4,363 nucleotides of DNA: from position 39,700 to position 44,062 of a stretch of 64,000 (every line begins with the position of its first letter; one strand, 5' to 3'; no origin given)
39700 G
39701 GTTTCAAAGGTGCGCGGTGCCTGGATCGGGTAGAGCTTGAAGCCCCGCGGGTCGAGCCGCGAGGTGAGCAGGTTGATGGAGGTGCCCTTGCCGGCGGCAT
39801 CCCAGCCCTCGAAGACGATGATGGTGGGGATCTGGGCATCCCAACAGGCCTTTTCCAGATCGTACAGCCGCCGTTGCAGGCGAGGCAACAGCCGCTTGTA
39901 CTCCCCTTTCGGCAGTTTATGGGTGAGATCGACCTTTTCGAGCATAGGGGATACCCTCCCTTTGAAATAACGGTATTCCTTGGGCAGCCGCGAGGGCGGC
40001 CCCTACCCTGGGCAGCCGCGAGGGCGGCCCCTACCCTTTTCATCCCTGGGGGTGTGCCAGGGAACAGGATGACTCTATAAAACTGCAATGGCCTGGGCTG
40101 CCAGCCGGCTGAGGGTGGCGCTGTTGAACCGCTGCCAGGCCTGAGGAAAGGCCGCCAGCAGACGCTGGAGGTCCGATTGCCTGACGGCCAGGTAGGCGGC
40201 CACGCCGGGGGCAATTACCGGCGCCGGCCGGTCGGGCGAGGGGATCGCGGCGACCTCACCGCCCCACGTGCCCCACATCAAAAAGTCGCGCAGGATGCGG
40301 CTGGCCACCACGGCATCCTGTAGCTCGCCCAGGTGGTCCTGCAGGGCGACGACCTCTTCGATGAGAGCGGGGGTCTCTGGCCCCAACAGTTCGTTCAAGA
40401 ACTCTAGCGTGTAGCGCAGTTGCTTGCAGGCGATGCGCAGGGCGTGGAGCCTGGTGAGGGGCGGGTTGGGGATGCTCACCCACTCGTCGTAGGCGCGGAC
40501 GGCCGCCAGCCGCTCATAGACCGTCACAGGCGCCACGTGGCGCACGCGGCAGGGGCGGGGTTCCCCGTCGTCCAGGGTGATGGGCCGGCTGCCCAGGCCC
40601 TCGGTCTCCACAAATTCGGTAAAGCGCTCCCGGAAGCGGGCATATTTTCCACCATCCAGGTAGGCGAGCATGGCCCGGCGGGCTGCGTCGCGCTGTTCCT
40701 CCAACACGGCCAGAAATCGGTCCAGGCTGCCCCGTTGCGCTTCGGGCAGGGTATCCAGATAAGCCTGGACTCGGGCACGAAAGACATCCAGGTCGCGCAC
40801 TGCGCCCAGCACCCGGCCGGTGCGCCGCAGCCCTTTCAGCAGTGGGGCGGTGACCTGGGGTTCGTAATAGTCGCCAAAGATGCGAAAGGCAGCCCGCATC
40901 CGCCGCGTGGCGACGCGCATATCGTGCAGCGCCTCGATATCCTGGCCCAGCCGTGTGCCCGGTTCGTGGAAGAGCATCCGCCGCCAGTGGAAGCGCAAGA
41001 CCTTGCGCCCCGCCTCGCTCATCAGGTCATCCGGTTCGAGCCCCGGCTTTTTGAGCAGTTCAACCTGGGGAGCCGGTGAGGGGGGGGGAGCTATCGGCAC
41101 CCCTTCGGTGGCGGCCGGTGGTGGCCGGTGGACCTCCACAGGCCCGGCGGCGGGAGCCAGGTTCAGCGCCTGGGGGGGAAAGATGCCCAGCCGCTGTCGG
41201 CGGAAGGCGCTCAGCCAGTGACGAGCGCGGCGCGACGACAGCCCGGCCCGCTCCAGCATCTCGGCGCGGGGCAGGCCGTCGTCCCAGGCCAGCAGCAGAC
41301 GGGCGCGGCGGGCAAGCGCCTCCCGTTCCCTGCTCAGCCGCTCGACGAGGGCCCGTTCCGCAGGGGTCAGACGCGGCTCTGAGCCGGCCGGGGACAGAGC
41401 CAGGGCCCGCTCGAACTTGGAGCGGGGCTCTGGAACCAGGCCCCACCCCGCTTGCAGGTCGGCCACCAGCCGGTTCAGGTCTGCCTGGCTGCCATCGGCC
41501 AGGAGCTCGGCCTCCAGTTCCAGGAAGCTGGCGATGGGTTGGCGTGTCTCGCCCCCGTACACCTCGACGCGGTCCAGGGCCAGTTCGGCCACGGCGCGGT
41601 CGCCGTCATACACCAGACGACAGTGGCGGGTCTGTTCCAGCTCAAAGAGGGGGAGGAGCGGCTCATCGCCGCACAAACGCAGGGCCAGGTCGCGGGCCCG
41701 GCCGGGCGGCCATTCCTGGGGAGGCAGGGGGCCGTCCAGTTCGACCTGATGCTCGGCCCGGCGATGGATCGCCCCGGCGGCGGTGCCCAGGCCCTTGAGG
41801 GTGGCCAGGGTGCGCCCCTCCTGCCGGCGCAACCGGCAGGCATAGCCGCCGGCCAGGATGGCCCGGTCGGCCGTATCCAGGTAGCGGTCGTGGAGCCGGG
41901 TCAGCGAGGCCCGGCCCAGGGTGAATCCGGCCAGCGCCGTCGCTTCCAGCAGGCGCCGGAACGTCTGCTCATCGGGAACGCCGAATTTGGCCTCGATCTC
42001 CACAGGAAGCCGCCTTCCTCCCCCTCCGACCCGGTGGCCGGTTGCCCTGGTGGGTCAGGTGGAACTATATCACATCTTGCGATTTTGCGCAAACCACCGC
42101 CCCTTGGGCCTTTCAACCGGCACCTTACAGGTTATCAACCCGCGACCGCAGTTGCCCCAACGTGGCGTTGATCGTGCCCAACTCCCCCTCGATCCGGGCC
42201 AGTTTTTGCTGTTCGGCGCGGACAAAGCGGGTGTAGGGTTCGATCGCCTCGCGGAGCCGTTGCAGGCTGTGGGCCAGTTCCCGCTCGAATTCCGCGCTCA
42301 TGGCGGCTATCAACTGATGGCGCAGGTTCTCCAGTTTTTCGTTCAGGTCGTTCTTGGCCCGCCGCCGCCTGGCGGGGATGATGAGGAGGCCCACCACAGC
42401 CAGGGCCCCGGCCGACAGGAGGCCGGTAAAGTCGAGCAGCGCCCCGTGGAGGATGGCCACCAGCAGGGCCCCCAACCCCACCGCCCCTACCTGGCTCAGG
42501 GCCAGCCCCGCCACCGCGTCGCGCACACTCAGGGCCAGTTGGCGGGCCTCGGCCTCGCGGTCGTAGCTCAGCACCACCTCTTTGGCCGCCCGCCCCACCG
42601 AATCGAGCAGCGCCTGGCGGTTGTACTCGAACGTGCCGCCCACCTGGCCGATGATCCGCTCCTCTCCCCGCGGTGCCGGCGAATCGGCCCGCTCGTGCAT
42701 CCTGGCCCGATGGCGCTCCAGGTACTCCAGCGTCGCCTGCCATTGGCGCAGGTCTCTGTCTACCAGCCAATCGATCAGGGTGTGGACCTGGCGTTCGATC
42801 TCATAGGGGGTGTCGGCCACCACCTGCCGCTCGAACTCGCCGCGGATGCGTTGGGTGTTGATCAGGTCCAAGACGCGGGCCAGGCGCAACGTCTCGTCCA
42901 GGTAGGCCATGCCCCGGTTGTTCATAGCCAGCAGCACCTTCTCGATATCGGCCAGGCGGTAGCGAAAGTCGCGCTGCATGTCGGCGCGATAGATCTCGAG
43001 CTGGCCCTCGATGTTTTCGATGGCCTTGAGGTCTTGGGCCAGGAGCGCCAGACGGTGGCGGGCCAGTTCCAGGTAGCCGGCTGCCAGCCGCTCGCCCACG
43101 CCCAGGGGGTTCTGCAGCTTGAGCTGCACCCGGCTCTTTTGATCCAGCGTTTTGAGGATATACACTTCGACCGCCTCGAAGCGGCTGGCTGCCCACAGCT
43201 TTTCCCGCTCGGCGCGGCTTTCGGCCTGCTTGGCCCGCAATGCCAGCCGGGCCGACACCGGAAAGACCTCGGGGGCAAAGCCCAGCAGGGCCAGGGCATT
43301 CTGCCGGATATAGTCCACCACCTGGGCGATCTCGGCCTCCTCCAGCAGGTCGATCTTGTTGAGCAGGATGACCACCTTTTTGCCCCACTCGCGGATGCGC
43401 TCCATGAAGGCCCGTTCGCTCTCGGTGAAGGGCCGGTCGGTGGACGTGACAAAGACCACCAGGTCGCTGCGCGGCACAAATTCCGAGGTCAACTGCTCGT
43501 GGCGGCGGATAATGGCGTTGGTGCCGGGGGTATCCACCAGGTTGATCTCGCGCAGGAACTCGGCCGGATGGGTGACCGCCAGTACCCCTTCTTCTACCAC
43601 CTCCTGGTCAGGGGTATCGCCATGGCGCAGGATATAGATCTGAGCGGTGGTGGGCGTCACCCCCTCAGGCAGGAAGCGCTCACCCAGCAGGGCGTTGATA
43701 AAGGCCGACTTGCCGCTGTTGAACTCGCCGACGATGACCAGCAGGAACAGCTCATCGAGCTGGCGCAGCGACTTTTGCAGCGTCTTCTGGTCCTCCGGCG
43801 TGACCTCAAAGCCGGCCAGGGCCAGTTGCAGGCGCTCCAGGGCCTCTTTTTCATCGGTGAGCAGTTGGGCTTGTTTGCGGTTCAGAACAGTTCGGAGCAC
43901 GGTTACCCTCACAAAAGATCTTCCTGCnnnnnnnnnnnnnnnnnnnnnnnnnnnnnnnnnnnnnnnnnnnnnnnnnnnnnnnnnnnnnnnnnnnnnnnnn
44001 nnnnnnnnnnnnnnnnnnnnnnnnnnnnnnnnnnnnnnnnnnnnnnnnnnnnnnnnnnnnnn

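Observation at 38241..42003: Polyphosphate module: two PPK2 paralogs with oppositely charged tails next to a CYTH-CHAD protein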

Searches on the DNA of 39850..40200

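Call 73: search_rna_families(source=window, start=39850, end=40200, threshold=evalue, max_evalue=1)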
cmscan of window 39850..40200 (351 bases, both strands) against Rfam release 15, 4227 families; matches with E-value up to 1: 2.
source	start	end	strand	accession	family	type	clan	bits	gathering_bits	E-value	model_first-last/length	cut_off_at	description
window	39990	40041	-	RF04218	HCV_5BSL1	Cis-reg;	-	16.3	44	0.48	1-47/47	no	Hepatitis C virus stem-loop I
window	40088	40200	+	RF01946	KCNQ1OT1_1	Gene; lncRNA;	-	11.4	70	0.046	1-119/464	3'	KCNQ1 overlapping transcript 1 conserved region 1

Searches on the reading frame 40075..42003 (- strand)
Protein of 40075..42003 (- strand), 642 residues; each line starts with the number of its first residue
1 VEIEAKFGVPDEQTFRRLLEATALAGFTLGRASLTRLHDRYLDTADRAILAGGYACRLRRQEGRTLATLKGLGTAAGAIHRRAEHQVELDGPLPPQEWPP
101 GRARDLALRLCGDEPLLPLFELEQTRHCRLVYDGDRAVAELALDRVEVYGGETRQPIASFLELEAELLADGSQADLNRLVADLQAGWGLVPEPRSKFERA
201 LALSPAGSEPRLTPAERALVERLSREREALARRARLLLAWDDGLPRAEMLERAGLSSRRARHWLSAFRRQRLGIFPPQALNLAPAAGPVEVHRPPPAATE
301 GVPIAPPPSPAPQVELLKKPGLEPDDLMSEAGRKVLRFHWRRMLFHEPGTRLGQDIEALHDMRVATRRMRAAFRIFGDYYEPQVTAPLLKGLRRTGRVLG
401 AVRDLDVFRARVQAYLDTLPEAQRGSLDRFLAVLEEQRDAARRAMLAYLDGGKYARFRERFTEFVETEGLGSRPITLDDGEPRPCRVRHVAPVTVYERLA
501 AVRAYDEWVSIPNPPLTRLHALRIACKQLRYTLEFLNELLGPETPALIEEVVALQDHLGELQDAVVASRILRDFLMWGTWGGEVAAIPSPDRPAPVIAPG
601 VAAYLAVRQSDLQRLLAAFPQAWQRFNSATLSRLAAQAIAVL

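Call 5: search_protein_families(library=pfam, proteins=[window:40075-42003:-], max_evalue=0.01)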
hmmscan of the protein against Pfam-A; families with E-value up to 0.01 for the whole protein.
window:40075-42003:- (642 aa): 4 families
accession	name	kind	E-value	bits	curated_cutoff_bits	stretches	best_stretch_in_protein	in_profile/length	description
PF05235.19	CHAD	-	9.3e-56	189.8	25.6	1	335-572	2-228/228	CHAD domain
PF01928.26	CYTH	-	9.5e-14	52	23.2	1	2-166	3-146/179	CYTH domain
PF13518.12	HTH_28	-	4.7e-05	23.8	25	1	232-272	1-41/52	Helix-turn-helix domain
PF13384.12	HTH_23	-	0.0036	17.5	24.6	0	231-270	5-44/50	Homeodomain-like domain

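Call 45: search_solved_structures(query=window:40075-42003:-, max_evalue=0.01)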
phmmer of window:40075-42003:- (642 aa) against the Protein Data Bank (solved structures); distinct sequences matched with E-value up to 0.01: 4.
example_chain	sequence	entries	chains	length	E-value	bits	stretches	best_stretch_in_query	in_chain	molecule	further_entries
3e0s_A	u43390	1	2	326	3.4e-30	108.4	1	329-573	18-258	uncharacterized protein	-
6qv7_A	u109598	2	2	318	3.4e-30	108.4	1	329-573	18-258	Uncharacterized protein | CHAD domain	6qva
6qv5_A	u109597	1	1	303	1.9e-14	56.3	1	322-576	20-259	CHAD domain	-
5a60_A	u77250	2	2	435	2.6e-10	42.7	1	36-210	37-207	INORGANIC TRIPHOSPHATASE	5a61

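Call 51: search_protein_families(library=ncbifam, proteins=[window:40075-42003:-], max_evalue=0.001)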
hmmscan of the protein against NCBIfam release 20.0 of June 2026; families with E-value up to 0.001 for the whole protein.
window:40075-42003:- (642 aa): 0 families

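Call 66: search_protein_families(library=pfam, alignment_id=A4, max_evalue=0.01)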
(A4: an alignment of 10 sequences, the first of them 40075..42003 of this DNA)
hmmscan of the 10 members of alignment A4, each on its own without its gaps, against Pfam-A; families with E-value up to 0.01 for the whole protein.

A. member 1, window:40075-42003:- (642 aa): 4 families
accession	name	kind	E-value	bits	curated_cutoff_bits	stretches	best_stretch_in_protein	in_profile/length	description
PF05235.19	CHAD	-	9.3e-56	189.8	25.6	1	335-572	2-228/228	CHAD domain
PF01928.26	CYTH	-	9.5e-14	52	23.2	1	2-166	3-146/179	CYTH domain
PF13518.12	HTH_28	-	4.7e-05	23.8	25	1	232-272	1-41/52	Helix-turn-helix domain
PF13384.12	HTH_23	-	0.0036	17.5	24.6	0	231-270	5-44/50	Homeodomain-like domain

B. families by the number of members that match (of 10 scanned): 7 families
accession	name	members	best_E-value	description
PF05235.19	CHAD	10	1.1e-60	CHAD domain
PF01928.26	CYTH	9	1.7e-16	CYTH domain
PF13384.12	HTH_23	7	2.9e-11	Homeodomain-like domain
PF13518.12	HTH_28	6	8e-08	Helix-turn-helix domain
PF13551.12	HTH_29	4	7.3e-08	Winged helix-turn helix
PF21447.3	Ppx-GppA_III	1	2.2e-09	Ppx/GppA phosphatase, domain III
PF01527.26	HTH_Tnp_1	1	1.9e-05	Transposase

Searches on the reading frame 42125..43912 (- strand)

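Call 5: search_protein_families(library=pfam, proteins=[window:42125-43912:-], max_evalue=0.01)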
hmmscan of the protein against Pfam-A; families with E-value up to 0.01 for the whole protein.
window:42125-43912:- (595 aa): 8 families
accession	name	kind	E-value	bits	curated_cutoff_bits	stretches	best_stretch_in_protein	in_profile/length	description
PF00350.29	Dynamin_N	-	5.9e-25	88.7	27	2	58-104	1-47/168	Dynamin family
PF01926.29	MMR_HSR1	-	1.7e-12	47.9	21.9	1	59-186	3-113/113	50S ribosome-binding GTPase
PF00009.33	GTP_EFTU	-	1e-09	38.7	26.5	1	58-225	6-173/188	Elongation factor Tu GTP binding domain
PF03193.22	RsgA_GTPase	-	5.1e-07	30.1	30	1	131-205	5-82/174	RsgA GTPase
PF02421.24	FeoB_N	-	7.8e-07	29.2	27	1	121-196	47-124/156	Ferrous iron transport protein B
PF04548.22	AIG1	-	1.4e-05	24.9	27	1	58-205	3-141/212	AIG1 family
PF01519.22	DUF16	-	0.0065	17.4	40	0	142-199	16-76/104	Protein of unknown function DUF16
PF08477.19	Roc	-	0.008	16.8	27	0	58-188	2-119/119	Ras of Complex, Roc, domain of DAPkinase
